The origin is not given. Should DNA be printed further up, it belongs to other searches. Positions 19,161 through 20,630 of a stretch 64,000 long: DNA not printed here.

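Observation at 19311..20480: Orphan beta-class DNA methyltransferase fused to an HNH nuclease, carried as IS cargo with no separate restriction endonuclease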

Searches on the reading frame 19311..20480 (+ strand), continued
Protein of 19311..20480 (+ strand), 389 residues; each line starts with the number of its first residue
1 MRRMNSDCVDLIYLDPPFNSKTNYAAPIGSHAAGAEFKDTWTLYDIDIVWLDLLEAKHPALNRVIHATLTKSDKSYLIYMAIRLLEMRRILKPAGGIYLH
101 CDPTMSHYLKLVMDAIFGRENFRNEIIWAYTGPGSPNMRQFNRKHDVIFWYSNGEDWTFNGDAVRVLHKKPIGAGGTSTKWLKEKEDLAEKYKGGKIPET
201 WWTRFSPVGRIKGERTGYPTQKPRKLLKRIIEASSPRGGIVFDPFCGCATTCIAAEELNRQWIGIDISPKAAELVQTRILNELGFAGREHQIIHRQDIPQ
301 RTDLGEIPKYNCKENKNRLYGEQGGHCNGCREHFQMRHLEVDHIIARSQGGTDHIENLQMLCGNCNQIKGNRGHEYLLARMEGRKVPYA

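Call 26: find_related_loci(query=window:19311-20480:+, collection=viral_contigs, flank=8000)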
Query window:19311-20480:+ (389 aa) in viral_contigs; peptide patterns used: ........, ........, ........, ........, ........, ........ (x = any residue, [..] = any of these).
130 stretches matched a pattern; 126 encode a relative of the query (tblastn E <= 1e-3); the best 80 are kept; 80 distinct loci.
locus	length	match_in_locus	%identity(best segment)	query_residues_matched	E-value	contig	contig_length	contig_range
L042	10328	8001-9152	53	1-381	3e-124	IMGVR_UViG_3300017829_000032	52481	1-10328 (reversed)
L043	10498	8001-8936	45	2-298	8e-75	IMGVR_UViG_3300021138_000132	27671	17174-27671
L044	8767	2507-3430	44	1-294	1e-70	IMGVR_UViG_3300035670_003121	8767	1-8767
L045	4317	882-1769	44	4-279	4e-65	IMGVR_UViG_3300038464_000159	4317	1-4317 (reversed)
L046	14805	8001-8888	44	4-279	4e-65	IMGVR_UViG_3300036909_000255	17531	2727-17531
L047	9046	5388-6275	44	4-279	5e-65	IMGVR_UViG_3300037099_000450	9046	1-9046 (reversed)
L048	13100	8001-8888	44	4-279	4e-65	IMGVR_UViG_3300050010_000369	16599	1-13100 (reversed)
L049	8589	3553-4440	44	4-279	4e-65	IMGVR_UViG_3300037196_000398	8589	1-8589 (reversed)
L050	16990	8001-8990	39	1-284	2e-59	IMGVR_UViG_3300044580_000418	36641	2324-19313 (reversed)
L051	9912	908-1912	38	4-323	7e-59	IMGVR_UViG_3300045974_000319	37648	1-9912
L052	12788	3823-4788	37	3-281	4e-58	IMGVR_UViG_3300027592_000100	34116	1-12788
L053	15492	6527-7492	37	3-281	4e-58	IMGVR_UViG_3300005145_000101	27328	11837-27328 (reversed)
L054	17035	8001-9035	37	7-285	2e-57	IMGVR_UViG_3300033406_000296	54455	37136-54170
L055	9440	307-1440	35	4-313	2e-57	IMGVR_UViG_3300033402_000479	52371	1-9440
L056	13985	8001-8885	40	4-280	2e-57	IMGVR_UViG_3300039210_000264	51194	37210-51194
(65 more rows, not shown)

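Call 48: find_related_loci(query=A1, collection=metagenome_contigs, flank=6000)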
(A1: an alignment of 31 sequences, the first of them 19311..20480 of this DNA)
Query A1 (389 aa) in metagenome_contigs; peptide patterns used: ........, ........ (x = any residue, [..] = any of these).
600 stretches matched a pattern (row limit reached: there are more); 504 encode a relative of the query (tblastn E <= 1e-3); the best 80 are kept; 80 distinct loci.
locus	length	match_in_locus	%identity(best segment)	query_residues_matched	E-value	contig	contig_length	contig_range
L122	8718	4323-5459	57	1-382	4e-142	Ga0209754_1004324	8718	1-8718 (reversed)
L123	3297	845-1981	54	4-385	4e-140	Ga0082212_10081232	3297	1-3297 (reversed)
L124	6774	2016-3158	49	4-385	1e-123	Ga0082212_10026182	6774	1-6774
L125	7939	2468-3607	49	4-385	1e-117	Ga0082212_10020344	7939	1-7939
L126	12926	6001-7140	48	4-385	3e-116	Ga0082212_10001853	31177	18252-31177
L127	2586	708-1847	49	4-385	7e-120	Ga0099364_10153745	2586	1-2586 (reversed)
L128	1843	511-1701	46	4-386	4e-120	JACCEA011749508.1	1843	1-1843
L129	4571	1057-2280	46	4-385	2e-112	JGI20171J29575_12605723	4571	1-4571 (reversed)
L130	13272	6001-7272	46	1-372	2e-111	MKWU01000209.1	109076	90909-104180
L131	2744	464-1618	48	4-385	8e-116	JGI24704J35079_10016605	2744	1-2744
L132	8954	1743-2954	45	4-385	1e-111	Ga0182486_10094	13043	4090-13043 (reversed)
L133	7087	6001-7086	50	4-367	2e-110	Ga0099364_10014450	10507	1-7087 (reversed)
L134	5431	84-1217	47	4-385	2e-109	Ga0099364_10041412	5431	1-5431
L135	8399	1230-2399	47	4-385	5e-109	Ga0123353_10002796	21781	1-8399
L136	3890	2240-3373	48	11-385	4e-110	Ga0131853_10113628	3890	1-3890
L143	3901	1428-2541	56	4-382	3e-122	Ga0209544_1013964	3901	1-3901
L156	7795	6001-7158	59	1-382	6e-145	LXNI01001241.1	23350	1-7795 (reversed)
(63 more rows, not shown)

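Call 59: find_encoding_contigs(protein=P0112, flank=6000, max_places=1)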
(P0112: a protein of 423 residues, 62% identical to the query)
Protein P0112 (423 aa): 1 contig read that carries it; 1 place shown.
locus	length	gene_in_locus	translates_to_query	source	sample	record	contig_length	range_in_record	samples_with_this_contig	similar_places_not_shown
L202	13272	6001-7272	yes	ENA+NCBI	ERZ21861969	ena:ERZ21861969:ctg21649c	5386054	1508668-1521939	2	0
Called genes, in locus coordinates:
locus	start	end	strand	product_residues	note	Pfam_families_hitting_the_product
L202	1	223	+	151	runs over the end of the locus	-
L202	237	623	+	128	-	-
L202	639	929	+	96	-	PF09723:Zn_ribbon_8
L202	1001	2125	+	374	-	PF00355:Rieske, PF00848:Ring_hydroxyl_A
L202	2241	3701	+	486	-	PF07690:MFS_1, PF00854:PTR2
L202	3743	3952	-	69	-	-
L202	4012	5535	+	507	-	PF00474:SSF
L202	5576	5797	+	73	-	-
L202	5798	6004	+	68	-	-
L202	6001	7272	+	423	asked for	PF01555:N6_N4_Mtase, PF01844:HNH, PF14279:HNH_5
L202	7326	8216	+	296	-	-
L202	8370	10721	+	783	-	PF19313:DUF5916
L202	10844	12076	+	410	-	PF02515:CoA_transf_3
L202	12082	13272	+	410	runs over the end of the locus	PF02515:CoA_transf_3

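Call 64: list_cluster_members(proteins=[P0001, P0012, P0044])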
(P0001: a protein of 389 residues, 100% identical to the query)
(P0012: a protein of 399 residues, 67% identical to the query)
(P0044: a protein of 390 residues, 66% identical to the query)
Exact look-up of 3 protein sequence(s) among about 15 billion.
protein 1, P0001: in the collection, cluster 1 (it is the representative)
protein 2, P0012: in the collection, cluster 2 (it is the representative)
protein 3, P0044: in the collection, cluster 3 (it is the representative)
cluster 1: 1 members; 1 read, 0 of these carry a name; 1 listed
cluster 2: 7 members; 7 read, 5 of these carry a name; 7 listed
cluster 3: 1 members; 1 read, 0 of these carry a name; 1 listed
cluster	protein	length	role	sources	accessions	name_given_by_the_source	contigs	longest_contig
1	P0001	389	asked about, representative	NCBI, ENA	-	-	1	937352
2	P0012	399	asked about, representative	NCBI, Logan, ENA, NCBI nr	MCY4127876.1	MAG: DNA methyltransferase [Gammaproteobacteria bacterium] | DNA methyltransferase [Gammaproteobacteria bacterium]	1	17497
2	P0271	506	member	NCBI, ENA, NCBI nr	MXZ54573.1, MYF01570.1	MAG: site-specific DNA-methyltransferase [Gammaproteobacteria bacterium] | site-specific DNA-methyltransferase [Gammaproteobacteria bacterium]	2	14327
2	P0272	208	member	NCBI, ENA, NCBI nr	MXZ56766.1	MAG: site-specific DNA-methyltransferase [Gammaproteobacteria bacterium] | site-specific DNA-methyltransferase [Gammaproteobacteria bacterium]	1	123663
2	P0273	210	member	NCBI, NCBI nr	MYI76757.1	MAG: site-specific DNA-methyltransferase, partial [Gammaproteobacteria bacterium] | site-specific DNA-methyltransferase [Gammaproteobacteria bacterium]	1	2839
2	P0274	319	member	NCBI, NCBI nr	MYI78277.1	MAG: site-specific DNA-methyltransferase, partial [Gammaproteobacteria bacterium] | site-specific DNA-methyltransferase [Gammaproteobacteria bacterium]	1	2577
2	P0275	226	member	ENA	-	-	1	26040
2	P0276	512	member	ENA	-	-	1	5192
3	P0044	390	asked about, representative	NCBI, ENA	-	-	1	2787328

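Call 74: predict_structure(alignment_id=A2)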
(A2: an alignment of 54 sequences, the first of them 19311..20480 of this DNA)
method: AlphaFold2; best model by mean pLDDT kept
length: 389 residues; sequences in the alignment: 54
mean_pLDDT: 67.6   pTM: 0.68
mean pLDDT of the five models: 67.6, 65.7, 65.0, 58.5, 57.9
residues with pLDDT >= 90: 40; 70-90: 141; 50-70: 132; < 50: 76
segments of 3 or more residues with pLDDT < 50: 20-39, 173-182, 208-210, 319-322, 339-361, 367-372, 387-389
pLDDT, mean of each block of 10 residues (from residue 1): 80 74 37 42 69 84 87 83 89 90 77 88 65 57 68 79 73 48 54 65 54 50 80 91 75 89 75 79 73 75 65 55 58 57 40 45 51 58 59
secondary structure, 60 per line:
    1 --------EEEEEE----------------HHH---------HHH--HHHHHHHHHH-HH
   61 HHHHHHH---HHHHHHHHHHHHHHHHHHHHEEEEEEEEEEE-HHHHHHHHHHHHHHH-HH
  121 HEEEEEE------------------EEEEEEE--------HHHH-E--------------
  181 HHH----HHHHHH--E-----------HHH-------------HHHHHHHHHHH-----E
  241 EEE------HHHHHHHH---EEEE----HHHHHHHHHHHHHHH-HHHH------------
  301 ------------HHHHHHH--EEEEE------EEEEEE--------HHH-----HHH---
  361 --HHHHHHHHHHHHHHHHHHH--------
elements in order: E9-14 H48-57 H59-67 H71-90 E91-101 H103-117 E122-127 E146-152 H161-164 H188-193 H224-234 E240-243 H250-257 E261-264 H269-283 H285-288 H313-319 E322-326 E333-338 H363-381

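Call 78: search_protein_families(library=pfam, proteins=[L136:2213-3409:+, L136:1858-2220:+], max_evalue=0.01)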
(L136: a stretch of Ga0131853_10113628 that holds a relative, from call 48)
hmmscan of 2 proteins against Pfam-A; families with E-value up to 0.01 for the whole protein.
L136:2213-3409:+ (398 aa): 6 families
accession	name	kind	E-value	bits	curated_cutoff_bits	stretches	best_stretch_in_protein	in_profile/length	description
PF01555.25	N6_N4_Mtase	-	4.4e-55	187.5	26.7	1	9-282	2-219/221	DNA methylase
PF01844.29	HNH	-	8.7e-13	48.6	21.4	1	329-374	1-47/47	HNH endonuclease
PF14279.12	HNH_5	-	1.7e-10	41.1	27.5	1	329-382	1-54/56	HNH endonuclease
PF13395.12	HNH_4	-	0.0001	22.6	22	1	340-374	17-51/54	HNH endonuclease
PF02945.21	Endonuclease_7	-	0.00029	21.1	23.6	1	314-383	11-77/82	Recombination endonuclease VII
PF13847.12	Methyltransf_31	-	0.00099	19.3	27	0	244-281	3-43/145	Methyltransferase domain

L136:1858-2220:+ (120 aa): 0 families

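Call 79: fold_search(model_id=the predicted structure, library=pdb)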
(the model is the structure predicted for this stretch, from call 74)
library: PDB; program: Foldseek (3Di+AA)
matches with E <= 10: 875; with E <= 0.001: 46
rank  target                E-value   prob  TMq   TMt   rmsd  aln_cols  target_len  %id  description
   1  9c3u_A                2.6e-12  1.00  0.45  0.68   5.8       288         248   20  Crystal structure of DNA N6-Adenine Methyltransferase M.BceJIV from Burkholderia cenocepacia in complex with duplex DN (released 2024-09-11)
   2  9c3s_C                6.6e-12  1.00  0.47  0.72   5.0       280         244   21  Crystal structure of DNA N6-Adenine Methyltransferase M.BceJIV from Burkholderia cenocepacia in complex with duplex DN (released 2024-09-11)
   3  9c3s_D                9.8e-12  1.00  0.44  0.69   6.0       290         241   20  Crystal structure of DNA N6-Adenine Methyltransferase M.BceJIV from Burkholderia cenocepacia in complex with duplex DN (released 2024-09-11)
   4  8urk_A                1.4e-11  1.00  0.47  0.70   4.5       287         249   21  Crystal structure of DNA N6-Adenine Methyltransferase M.BceJIV from Burkholderia cenocepacia in complex with duplex DN (released 2024-09-11)
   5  6pbd_B                1.8e-11  1.00  0.40  0.46  19.4       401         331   17  DNA N6-Adenine Methyltransferase CcrM In Complex with Double-Stranded DNA Oligonucleotide Containing Its Recognition S (released 2019-10-23)
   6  9c3s_A                1.9e-11  1.00  0.43  0.65   6.2       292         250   20  Crystal structure of DNA N6-Adenine Methyltransferase M.BceJIV from Burkholderia cenocepacia in complex with duplex DN (released 2024-09-11)
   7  6pbd_A                2.9e-11  1.00  0.43  0.48  22.3       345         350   21  DNA N6-Adenine Methyltransferase CcrM In Complex with Double-Stranded DNA Oligonucleotide Containing Its Recognition S (released 2019-10-23)
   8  8urk_D                3.3e-11  1.00  0.42  0.64   6.4       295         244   21  Crystal structure of DNA N6-Adenine Methyltransferase M.BceJIV from Burkholderia cenocepacia in complex with duplex DN (released 2024-09-11)
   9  6k0w_C                4.6e-11  1.00  0.41  0.37  11.8       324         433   18  DNA methyltransferase in complex with sinefungin (released 2019-12-11)
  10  1nw8                  4.9e-11  1.00  0.48  0.66   4.8       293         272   23  Structure of L72P mutant beta class N6-adenine DNA methyltransferase RsrI (released 2003-07-29)
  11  6k0w_B                9.1e-11  1.00  0.43  0.34  11.3       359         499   18  DNA methyltransferase in complex with sinefungin (released 2019-12-11)
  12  9c3u_C                1.4e-10  1.00  0.43  0.67   6.8       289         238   20  Crystal structure of DNA N6-Adenine Methyltransferase M.BceJIV from Burkholderia cenocepacia in complex with duplex DN (released 2024-09-11)
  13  6k0w_D                2.4e-10  1.00  0.40  0.36  12.1       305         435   22  DNA methyltransferase in complex with sinefungin (released 2019-12-11)
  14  9c3u_D                2.5e-10  1.00  0.48  0.76   4.9       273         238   22  Crystal structure of DNA N6-Adenine Methyltransferase M.BceJIV from Burkholderia cenocepacia in complex with duplex DN (released 2024-09-11)
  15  1eg2                  4.2e-10  1.00  0.44  0.62   5.0       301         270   22  CRYSTAL STRUCTURE OF RHODOBACTER SPHEROIDES (N6 ADENOSINE) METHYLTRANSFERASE (M.RSRI) (released 2000-10-18)
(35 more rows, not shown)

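Call 83: find_encoding_contigs(protein=P0004, flank=6000, max_places=2)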
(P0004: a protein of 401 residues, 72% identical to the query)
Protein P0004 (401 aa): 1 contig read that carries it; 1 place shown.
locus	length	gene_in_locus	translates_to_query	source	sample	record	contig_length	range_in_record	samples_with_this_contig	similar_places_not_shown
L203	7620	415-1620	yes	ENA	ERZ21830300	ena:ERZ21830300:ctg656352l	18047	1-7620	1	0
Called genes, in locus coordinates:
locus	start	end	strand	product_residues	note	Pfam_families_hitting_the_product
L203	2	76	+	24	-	?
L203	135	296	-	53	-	-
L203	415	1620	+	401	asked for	PF01555:N6_N4_Mtase, PF01844:HNH, PF14279:HNH_5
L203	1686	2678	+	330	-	-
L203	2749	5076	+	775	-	PF25063:ARM_TT21_C (faint), PF00515:TPR_1 (faint), PF23914:TPR_CcmH_CycH (weak), PF13424:TPR_12 (weak), PF13432:TPR_16, PF07719:TPR_2 (weak), PF13517:FG-GAP_3, PF07593:UnbV_ASPIC, +11 more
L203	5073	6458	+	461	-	PF17767:NAPRTase_N, PF04095:NAPRTase, PF17956:NAPRTase_C (weak)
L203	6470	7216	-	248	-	PF14516:AAA_35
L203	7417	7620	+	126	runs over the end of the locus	PF05973:Gp49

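Call 84: find_encoding_contigs(protein=P0007, flank=6000, max_places=2)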
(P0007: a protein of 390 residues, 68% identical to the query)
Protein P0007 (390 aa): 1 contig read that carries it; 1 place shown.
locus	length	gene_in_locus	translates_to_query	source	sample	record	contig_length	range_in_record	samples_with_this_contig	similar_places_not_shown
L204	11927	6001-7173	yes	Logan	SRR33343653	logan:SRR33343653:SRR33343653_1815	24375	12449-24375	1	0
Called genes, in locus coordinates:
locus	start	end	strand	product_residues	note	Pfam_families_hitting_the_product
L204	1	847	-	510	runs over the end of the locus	PF00117:GATase, PF07722:Peptidase_C26 (weak), PF02540:NAD_synthase (weak), PF00958:GMP_synt_C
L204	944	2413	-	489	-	PF00478:IMPDH, PF00571:CBS, PF03060:NMO, PF04131:NanE (faint), PF00977:His_biosynth (faint), PF01070:FMN_dh (weak)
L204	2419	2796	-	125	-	-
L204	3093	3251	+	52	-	-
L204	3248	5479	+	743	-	PF00916:Sulfate_transp, PF01740:STAS, PF13466:STAS_2 (weak)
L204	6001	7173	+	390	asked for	PF01555:N6_N4_Mtase, PF01844:HNH, PF14279:HNH_5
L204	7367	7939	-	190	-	-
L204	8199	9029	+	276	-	PF13505:OMP_b-brl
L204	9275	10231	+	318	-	PF20030:bpMoxR, PF07726:AAA_3, PF07728:AAA_5, PF17868:AAA_lid_8 (weak)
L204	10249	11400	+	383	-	PF05762:VWA_CoxE (weak), PF00092:VWA, PF13519:VWA_2 (weak), PF13768:VWA_3 (weak)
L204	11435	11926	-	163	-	?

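Call 85: find_encoding_contigs(protein=P0016, flank=6000, max_places=2)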
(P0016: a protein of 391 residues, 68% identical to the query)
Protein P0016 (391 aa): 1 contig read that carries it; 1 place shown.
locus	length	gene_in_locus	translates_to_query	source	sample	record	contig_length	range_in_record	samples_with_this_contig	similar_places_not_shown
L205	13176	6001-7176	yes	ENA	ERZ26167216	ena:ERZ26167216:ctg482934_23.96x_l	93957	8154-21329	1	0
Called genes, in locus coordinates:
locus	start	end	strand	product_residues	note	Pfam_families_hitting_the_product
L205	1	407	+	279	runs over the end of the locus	PF05401:NodS (weak), PF13489:Methyltransf_23, PF01209:Ubie_methyltran, PF13847:Methyltransf_31, PF08241:Methyltransf_11, PF08242:Methyltransf_12, PF13649:Methyltransf_25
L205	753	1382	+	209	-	-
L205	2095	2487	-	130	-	-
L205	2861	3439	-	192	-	-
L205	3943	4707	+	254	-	PF12762:DDE_Tnp_IS1595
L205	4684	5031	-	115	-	-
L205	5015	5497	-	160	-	PF13274:SocA_Panacea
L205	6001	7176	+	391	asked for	PF01555:N6_N4_Mtase, PF01844:HNH, PF14279:HNH_5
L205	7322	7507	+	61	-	-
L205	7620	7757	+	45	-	-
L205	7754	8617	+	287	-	PF03372:Exo_endo_phos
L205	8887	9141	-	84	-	PF07798:CCDC90-like (faint)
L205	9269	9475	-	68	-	PF07798:CCDC90-like (weak)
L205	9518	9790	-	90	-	-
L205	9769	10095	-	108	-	-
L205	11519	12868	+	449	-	PF01555:N6_N4_Mtase (faint)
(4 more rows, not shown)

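Call 87: find_encoding_contigs(protein=P0002, flank=1500, max_places=4)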
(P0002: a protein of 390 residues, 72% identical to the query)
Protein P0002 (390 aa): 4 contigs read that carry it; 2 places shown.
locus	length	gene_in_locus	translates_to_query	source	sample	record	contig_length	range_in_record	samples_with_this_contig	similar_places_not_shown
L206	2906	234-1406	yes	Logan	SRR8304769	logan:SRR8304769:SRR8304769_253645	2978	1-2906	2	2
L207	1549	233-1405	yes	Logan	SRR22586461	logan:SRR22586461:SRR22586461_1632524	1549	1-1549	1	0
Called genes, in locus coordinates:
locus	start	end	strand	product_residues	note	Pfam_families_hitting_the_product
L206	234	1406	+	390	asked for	PF01555:N6_N4_Mtase, PF01844:HNH, PF14279:HNH_5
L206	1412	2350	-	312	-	PF12760:Zn_ribbon_IS1595, PF12762:DDE_Tnp_IS1595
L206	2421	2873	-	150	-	-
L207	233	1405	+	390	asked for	PF01555:N6_N4_Mtase, PF01844:HNH, PF14279:HNH_5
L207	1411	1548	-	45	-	?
